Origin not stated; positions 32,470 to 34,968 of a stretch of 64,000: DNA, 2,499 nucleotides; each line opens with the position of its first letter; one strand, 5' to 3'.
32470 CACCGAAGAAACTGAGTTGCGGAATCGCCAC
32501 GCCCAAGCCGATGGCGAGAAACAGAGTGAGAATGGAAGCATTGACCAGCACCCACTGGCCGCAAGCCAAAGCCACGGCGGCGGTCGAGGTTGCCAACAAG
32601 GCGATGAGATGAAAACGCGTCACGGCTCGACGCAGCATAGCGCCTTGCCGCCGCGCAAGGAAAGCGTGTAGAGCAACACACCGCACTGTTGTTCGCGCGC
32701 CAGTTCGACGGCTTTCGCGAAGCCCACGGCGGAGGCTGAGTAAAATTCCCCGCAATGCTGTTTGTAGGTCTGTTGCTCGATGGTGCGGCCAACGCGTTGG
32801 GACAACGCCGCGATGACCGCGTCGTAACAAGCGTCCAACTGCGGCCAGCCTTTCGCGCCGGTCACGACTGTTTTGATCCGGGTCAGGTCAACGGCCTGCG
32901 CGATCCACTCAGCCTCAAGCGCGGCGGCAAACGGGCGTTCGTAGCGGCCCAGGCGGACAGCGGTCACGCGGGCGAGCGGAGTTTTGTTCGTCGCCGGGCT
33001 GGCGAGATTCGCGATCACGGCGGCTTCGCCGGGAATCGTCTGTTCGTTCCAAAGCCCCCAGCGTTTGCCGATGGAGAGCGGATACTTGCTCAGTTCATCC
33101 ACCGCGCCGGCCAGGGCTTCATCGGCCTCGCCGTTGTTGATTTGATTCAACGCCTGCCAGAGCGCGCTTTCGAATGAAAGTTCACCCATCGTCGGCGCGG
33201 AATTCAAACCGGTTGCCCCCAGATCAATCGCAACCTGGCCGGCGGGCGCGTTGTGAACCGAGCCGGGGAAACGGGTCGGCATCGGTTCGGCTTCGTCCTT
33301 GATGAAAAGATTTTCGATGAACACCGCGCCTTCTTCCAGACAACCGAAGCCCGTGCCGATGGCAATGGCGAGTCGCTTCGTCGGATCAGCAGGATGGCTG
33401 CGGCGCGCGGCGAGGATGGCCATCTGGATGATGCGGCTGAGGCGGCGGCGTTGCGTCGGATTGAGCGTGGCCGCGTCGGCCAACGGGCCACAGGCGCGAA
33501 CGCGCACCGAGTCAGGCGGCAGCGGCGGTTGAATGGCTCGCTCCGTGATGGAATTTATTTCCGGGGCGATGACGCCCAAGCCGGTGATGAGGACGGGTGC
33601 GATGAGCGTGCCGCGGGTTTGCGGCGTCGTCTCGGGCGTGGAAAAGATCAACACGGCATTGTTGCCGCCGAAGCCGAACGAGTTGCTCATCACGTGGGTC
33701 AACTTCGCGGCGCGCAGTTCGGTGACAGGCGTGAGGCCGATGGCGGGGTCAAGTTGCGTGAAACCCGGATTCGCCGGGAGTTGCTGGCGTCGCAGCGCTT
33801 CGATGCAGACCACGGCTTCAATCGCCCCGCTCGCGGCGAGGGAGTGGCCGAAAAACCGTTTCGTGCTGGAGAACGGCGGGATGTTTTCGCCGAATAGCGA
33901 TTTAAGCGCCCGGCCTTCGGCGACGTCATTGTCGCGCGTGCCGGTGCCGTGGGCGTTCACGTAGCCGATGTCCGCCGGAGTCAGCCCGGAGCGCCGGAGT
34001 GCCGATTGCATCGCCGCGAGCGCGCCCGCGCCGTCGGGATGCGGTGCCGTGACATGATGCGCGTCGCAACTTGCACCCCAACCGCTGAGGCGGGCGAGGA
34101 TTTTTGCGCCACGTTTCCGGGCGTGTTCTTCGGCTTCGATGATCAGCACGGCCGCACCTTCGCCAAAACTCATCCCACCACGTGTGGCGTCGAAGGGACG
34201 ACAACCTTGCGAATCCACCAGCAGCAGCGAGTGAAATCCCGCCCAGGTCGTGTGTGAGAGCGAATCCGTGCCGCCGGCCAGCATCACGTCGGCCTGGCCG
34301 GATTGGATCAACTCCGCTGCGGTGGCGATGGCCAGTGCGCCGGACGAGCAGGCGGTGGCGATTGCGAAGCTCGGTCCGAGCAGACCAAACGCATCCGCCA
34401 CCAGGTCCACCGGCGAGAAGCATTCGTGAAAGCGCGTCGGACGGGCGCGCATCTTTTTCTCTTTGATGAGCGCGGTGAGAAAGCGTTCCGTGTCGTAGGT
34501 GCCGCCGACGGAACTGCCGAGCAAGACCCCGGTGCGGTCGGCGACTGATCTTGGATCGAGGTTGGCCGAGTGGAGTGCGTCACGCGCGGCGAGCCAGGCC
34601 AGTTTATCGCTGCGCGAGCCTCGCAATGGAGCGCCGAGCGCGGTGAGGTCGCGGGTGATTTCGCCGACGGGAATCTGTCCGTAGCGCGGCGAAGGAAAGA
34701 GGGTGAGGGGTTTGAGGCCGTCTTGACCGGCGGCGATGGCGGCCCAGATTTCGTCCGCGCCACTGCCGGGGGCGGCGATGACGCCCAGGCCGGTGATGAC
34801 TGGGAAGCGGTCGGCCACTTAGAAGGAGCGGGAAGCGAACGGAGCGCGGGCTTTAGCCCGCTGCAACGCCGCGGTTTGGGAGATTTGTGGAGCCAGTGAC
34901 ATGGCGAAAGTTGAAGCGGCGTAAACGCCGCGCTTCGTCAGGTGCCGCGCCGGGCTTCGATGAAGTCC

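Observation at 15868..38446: Convergent 22.6-kb aryl-polyene/xanthomonadin-type type II FAS/PKS lipid cluster with atypical gene content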

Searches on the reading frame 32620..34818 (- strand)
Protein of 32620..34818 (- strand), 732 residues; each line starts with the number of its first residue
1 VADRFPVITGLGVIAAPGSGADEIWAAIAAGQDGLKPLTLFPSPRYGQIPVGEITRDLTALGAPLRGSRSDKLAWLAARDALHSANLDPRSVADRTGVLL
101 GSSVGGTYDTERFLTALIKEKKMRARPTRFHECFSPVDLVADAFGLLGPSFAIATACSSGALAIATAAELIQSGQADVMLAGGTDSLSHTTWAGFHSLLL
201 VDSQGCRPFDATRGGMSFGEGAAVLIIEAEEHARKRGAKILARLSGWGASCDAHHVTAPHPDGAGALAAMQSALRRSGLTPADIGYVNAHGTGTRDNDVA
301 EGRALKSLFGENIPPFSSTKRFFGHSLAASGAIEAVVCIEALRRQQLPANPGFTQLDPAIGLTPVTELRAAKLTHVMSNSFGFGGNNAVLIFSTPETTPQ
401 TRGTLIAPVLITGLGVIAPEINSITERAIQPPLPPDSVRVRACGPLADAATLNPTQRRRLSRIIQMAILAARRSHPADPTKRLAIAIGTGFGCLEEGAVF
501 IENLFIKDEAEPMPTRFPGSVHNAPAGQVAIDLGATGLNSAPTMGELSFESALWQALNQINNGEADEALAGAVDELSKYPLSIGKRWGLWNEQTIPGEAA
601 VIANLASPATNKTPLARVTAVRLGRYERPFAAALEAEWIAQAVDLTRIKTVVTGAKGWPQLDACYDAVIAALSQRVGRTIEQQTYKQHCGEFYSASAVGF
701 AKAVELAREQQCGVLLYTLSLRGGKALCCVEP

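Call 4: search_protein_families(library=pfam, proteins=[window:32620-34818:-], max_evalue=0.01)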
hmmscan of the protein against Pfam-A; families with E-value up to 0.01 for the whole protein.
window:32620-34818:- (732 aa): 5 families
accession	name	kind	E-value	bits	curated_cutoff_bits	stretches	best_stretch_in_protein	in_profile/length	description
PF00109.32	ketoacyl-synt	-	2.9e-39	135.6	20.8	2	7-232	5-251/252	Beta-ketoacyl synthase, N-terminal domain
PF02801.28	Ketoacyl-synt_C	-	8.7e-31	106.8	20.8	1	241-353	1-118/119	Beta-ketoacyl synthase, C-terminal domain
PF00108.29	Thiolase_N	-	1.4e-10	41.5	26.4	1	149-191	77-119/260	Thiolase, N-terminal domain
PF13723.12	Ketoacyl-synt_2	-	2e-08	34.5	25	1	448-570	18-135/223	Beta-ketoacyl synthase, N-terminal domain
PF08545.16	ACP_syn_III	-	2.7e-06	27.6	24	1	152-233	2-67/80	3-Oxoacyl-[acyl-carrier-protein (ACP)] synthase III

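Call 8: search_protein_families(library=ncbifam, proteins=[window:32620-34818:-], max_evalue=0.001)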
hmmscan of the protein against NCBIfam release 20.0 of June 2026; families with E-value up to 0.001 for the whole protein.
window:32620-34818:- (732 aa): 47 families (the best 25 are shown)
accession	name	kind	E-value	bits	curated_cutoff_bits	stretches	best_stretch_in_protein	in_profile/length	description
TIGR03150.1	fabF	equivalog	7.5e-108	360.8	493.75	2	7-392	4-406/407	beta-ketoacyl-ACP synthase II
NF005589.0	PRK07314.1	subfamily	1.7e-104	349.9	387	2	6-393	6-410/413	beta-ketoacyl-ACP synthase II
NF006618.0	PRK09185.1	subfamily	3.9e-100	335.7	407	1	8-394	7-392/394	beta-ketoacyl-ACP synthase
NF004970.0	PRK06333.1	subfamily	2.1e-86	290.4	525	2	7-393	7-420/424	beta-ketoacyl-ACP synthase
NF004618.0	PRK05952.1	equivalog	5.2e-79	265.9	455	1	7-393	5-381/384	beta-ketoacyl-ACP synthase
NF006274.0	PRK08439.1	equivalog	3.1e-74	250.2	621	1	7-393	5-404/406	beta-ketoacyl-ACP synthase II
NF058662.1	cispenta_AmcF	equivalog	1.9e-72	244.3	325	1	7-393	3-368/369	cispentacin biosynthesis acyltransferase subunit AmcF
NF005916.1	PRK07910.1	equivalog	4.1e-72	243.4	560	2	7-393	15-416/418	KasA/KasB family beta-ketoacyl-ACP synthase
NF006587.0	PRK09116.1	equivalog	1.3e-70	238.2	470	1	7-393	5-405/408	beta-ketoacyl-ACP synthase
NF005076.0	PRK06501.1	equivalog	1e-69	235.5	629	1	7-394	14-422/425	beta-ketoacyl-ACP synthase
NF006434.0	PRK08722.1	equivalog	3.2e-63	214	759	1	1-393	1-412/414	beta-ketoacyl-ACP synthase II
NF005935.0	PRK07967.1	equivalog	9.2e-59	199.3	630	1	7-393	5-402/406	beta-ketoacyl-ACP synthase I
NF005490.0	PRK07103.1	equivalog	1.3e-54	185.8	445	1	6-392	6-410/414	polyketide beta-ketoacyl:acyl carrier protein synthase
NF045894.1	PKS_plus_SDR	equivalog_domain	1e-33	116.2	1740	1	80-393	100-425/1515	type I polyketide synthase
NF041183.1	Pks2_ls1_myc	equivalog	1.3e-31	108.5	2400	1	80-360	100-379/2086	sulfolipid-1 biosynthesis phthioceranic/hydroxyphthioceranic acid synthase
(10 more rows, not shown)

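Call 19: find_related_loci(query=window:32620-34818:-, collection=genome_contigs, flank=10000)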
Query window:32620-34818:- (732 aa) in genome_contigs; peptide patterns used: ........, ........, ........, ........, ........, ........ (x = any residue, [..] = any of these).
600 stretches matched a pattern (row limit reached: there are more); 574 encode a relative of the query (tblastn E <= 1e-3); the best 80 are kept; 80 distinct loci.
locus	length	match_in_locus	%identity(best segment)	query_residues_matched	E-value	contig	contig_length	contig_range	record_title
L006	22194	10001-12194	88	1-732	0e+0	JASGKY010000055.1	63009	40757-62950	MAG: Verrucomicrobiota bacterium isolate 5N068 JMF-2111-06-0005.ont.bin.68_54, whole genome shotgun sequence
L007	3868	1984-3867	83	1-628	0e+0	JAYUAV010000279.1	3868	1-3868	MAG: Verrucomicrobiota bacterium isolate GFS_6609 GFS_6609_278, whole genome shotgun sequence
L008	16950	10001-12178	70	4-731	0e+0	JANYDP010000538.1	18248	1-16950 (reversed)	MAG: Verrucomicrobia bacterium isolate 336R_metabinner_71_sub 336R_k141_2744661, whole genome shotgun sequence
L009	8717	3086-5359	65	4-732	0e+0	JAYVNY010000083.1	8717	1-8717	MAG: Akkermansia sp. isolate GL65_UP_concoct_5 GL65_UP_concoct_5_82, whole genome shotgun sequence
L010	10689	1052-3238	65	1-732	0e+0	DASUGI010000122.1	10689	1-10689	MAG TPA_asm: Verrucomicrobiia bacterium isolate SMAG_U1401 k141_449169, whole genome shotgun sequence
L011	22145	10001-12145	61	4-732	0e+0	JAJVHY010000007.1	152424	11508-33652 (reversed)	MAG: Verrucomicrobiia bacterium isolate Bin_23R c_000000000510, whole genome shotgun sequence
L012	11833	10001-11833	69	4-616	0e+0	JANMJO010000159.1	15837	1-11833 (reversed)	MAG: Verrucomicrobiales bacterium isolate OTE_64_metabat_368 OTE_64_k141_965736, whole genome shotgun sequence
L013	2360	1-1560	70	211-732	0e+0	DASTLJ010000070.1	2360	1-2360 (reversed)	MAG TPA_asm: Verrucomicrobiia bacterium isolate SMAG_U2734 k141_1522630, whole genome shotgun sequence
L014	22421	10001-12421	49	4-730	0e+0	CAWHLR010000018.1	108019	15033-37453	MAG: uncultured Verrucomicrobiae bacterium isolate MFD04780.bin.2.51 genome assembly, contig: contig_28770, whole genome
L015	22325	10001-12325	49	7-710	0e+0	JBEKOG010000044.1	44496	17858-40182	MAG: Verrucomicrobiota bacterium isolate SPRUCE 435 SPRUCE_435_44, whole genome shotgun sequence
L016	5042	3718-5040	72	1-443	0e+0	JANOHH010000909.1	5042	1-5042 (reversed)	MAG: Verrucomicrobiota bacterium isolate SOY_64_concoct_187_sub SOY_64_k141_1044693, whole genome shotgun sequence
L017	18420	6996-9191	80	1-732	0e+0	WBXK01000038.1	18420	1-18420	MAG: Verrucomicrobia bacterium isolate Pedos-510 Ga0133913_10018770, whole genome shotgun sequence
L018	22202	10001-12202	45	1-706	2e-166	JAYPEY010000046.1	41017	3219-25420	MAG: Verrucomicrobiales bacterium isolate 139579_S180_rosella_bins.tsv.082 NODE_914_length_41017_cov_10.331234, whole ge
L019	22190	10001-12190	67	1-732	0e+0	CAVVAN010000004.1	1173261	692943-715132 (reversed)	MAG: uncultured Verrucomicrobiae bacterium isolate MFD04434.bin.2.19 genome assembly, contig: contig_8281, whole genome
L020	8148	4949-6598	40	8-575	4e-111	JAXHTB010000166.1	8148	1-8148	MAG: Spirochaetota bacterium isolate MAG13_tar_biofilm MAG13_166, whole genome shotgun sequence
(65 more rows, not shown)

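Call 25: search_solved_structures(query=window:32620-34818:-, max_evalue=1e-10)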
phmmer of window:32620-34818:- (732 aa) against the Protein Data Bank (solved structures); distinct sequences matched with E-value up to 1e-10: 145 (the best 60 are shown).
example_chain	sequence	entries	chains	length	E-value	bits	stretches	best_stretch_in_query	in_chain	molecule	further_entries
1j3n_A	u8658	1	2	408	3.9e-73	250.6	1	6-393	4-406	3-oxoacyl-(acyl-carrier protein) synthase II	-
9s5h_B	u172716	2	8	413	7.5e-72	246.4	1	6-392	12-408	3-oxoacyl-(Acyl-carrier-protein) synthase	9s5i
1ox0_A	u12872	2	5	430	1.8e-69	238.5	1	7-394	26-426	Beta ketoacyl-acyl carrier protein synthase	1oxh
2rjt_A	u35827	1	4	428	1e-68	236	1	7-393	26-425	Beta-ketoacyl-ACP synthase II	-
2alm_A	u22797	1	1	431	3.1e-68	234.4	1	7-394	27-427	3-oxoacyl-(acyl-carrier-protein) synthase II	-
4r8e_A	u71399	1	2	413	2.5e-66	228.2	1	2-393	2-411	3-oxoacyl-[acyl-carrier-protein] synthase 2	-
4ls5_A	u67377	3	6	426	5.4e-65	223.7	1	5-393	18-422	3-oxoacyl-[acyl-carrier-protein] synthase 2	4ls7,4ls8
1e5m_A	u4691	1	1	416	7.2e-65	223.3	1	6-393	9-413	BETA KETOACYL ACYL CARRIER PROTEIN SYNTHASE II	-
2gqd_A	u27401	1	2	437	1.9e-64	221.9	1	6-394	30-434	3-oxoacyl-[acyl-carrier-protein] synthase 2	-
4ls6_A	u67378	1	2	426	1.9e-64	221.9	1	5-393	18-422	3-oxoacyl-[acyl-carrier-protein] synthase 2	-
8z5c_A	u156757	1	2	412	2.7e-64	221.4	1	6-393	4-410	3-oxoacyl-[acyl-carrier-protein] synthase 2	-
6okg_A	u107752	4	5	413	4e-64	220.9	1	2-393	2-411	3-oxoacyl-[acyl-carrier-protein] synthase 2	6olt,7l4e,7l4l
1w0i_A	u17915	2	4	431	5e-64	220.5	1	76-393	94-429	3-OXOACYL CARRIER PROTEIN SYNTHASE | 3-OXOACYL-[ACYL-CARRIER-PROTEIN] SYNTHASE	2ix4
2gfw_A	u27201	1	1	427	7e-64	220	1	4-393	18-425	3-oxoacyl-[acyl-carrier-protein] synthase 2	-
1b3n_A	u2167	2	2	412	8.2e-64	219.8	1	4-393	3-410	PROTEIN (KETOACYL ACYL CARRIER PROTEIN SYNTHASE 2) | BETA-KETOACYL ACP SYNTHASE II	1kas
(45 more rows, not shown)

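Call 71: find_homologous_proteins(query=L019:19487-20113:-, max_evalue=1e-20)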
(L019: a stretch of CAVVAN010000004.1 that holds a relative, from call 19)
Query L019:19487-20113:- (209 aa): 85 proteins with E <= 1e-20 among 3463 candidates.
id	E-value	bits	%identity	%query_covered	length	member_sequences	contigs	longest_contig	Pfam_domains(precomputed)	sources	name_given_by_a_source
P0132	9.1e-121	419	100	89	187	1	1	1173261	PF13489.13,PF00891.25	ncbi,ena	-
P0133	1.7e-81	291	70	100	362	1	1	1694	PF13847.13,PF13489.13,PF05175.21,PF13649.13,PF00891.25,PF01553.27,PF08241.19,PF08242.19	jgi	jgi:2-polyprenyl-3-methyl-5-hydroxy-6-metoxy-1,4-benzoquinol methylase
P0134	4.8e-79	283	67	97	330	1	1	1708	PF13847.13,PF13489.13,PF05175.21,PF13649.13,PF00891.25,PF01553.27,PF08241.19,PF08242.19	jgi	jgi:2-polyprenyl-3-methyl-5-hydroxy-6-metoxy-1,4-benzoquinol methylase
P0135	6.4e-79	282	66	100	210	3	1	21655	PF13847.13,PF13489.13,PF05175.21,PF13649.13,PF00891.25,PF08241.19,PF08242.19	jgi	-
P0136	9.6e-79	282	67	99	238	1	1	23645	PF13847.13,PF13489.13,PF05175.21,PF13649.13,PF00891.25,PF08241.19,PF08242.19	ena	-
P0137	3.0e-77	277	64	100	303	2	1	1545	PF13847.13,PF13489.13,PF05175.21,PF13649.13,PF00891.25,PF08241.19,PF08242.19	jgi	jgi:2-polyprenyl-3-methyl-5-hydroxy-6-metoxy-1,4-benzoquinol methylase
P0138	8.1e-71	256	64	93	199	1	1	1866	PF13847.13,PF13489.13,PF05175.21,PF13649.13,PF00891.25,PF08241.19,PF08242.19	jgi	jgi:2-polyprenyl-3-methyl-5-hydroxy-6-metoxy-1,4-benzoquinol methylase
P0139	1.5e-69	252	61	99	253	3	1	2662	PF13847.13,PF13489.13,PF05175.21,PF13649.13,PF00891.25,PF08241.19,PF08242.19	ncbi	-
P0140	8.8e-69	249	58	99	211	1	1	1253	PF13847.13,PF13489.13,PF05175.21,PF13649.13,PF00891.25,PF08241.19,PF08242.19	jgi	jgi:SAM-dependent methyltransferase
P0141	7.1e-68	246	59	100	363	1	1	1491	PF13847.13,PF13489.13,PF05175.21,PF13649.13,PF00891.25,PF01553.27,PF08241.19,PF08242.19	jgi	jgi:SAM-dependent methyltransferase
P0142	2.1e-66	241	60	99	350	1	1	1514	PF13847.13,PF13489.13,PF05175.21,PF13649.13,PF00891.25,PF01553.27,PF08241.19,PF08242.19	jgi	jgi:uncharacterized protein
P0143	3.4e-66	241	59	100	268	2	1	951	PF13847.13,PF13489.13,PF05175.21,PF13649.13,PF00891.25,PF01739.25,PF08241.19,PF08242.19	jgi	-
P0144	1.6e-65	239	58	100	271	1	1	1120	PF13847.13,PF13489.13,PF05175.21,PF13649.13,PF00891.25,PF01739.25,PF08241.19,PF08242.19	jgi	jgi:2-polyprenyl-3-methyl-5-hydroxy-6-metoxy-1,4-benzoquinol methylase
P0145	1.7e-65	238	57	99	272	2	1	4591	PF13847.13,PF13489.13,PF05175.21,PF13649.13,PF00891.25,PF08241.19,PF08242.19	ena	-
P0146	3.7e-65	237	57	100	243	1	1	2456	PF13847.13,PF13489.13,PF05175.21,PF13649.13,PF00891.25,PF08241.19,PF08242.19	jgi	jgi:2-polyprenyl-3-methyl-5-hydroxy-6-metoxy-1,4-benzoquinol methylase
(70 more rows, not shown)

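Call 72: find_encoding_contigs(protein=P0132, flank=10000, max_places=2)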
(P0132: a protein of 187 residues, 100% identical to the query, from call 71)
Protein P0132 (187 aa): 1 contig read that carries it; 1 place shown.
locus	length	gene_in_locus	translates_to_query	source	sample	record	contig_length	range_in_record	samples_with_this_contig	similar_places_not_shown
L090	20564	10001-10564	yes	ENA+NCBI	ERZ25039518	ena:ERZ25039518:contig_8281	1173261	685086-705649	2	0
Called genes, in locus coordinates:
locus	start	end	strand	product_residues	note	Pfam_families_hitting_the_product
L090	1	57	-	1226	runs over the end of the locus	PF07494:Reg_prop (faint), PF08450:SGL (faint), PF16819:DUF5074 (faint), PF23748:Beta-prop_LRRK2 (faint), PF07495:Y_Y_Y, PF07730:HisKA_3, PF13581:HATPase_c_2 (faint), PF02518:HATPase_c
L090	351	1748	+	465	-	PF00501:AMP-binding, PF13193:AMP-binding_C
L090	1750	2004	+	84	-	PF00550:PP-binding (weak)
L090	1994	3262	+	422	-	-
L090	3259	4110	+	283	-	PF00890:FAD_binding_2 (weak), PF01266:DAO (weak), PF03486:HI0933_like (faint), PF12831:FAD_oxidored, PF13450:NAD_binding_8 (weak), PF12831:FAD_oxidored (weak)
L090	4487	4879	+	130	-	PF00501:AMP-binding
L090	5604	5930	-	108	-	-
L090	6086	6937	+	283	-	-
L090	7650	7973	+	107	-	-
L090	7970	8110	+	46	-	-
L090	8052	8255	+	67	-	-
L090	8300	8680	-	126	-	-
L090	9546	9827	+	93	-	PF01553:Acyltransferase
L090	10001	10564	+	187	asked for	PF13489:Methyltransf_23 (weak), PF00891:Methyltransf_2 (weak)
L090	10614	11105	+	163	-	PF01555:N6_N4_Mtase (weak)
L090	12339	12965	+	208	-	PF00041:fn3 (faint)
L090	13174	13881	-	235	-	PF01553:Acyltransferase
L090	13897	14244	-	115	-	PF21033:RMD1-3 (weak), PF07719:TPR_2 (faint)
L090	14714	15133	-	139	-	PF03417:AAT (weak)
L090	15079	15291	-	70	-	-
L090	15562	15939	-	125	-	PF22818:ApeI-like, PF07977:FabA (weak)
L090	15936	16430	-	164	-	-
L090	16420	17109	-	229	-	PF03548:LolA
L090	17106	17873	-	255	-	PF01522:Polysacc_deac_1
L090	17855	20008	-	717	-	PF00109:ketoacyl-synt, PF00108:Thiolase_N (weak), PF02801:Ketoacyl-synt_C, PF13723:Ketoacyl-synt_2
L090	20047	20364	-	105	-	PF00550:PP-binding (weak)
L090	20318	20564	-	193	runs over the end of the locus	-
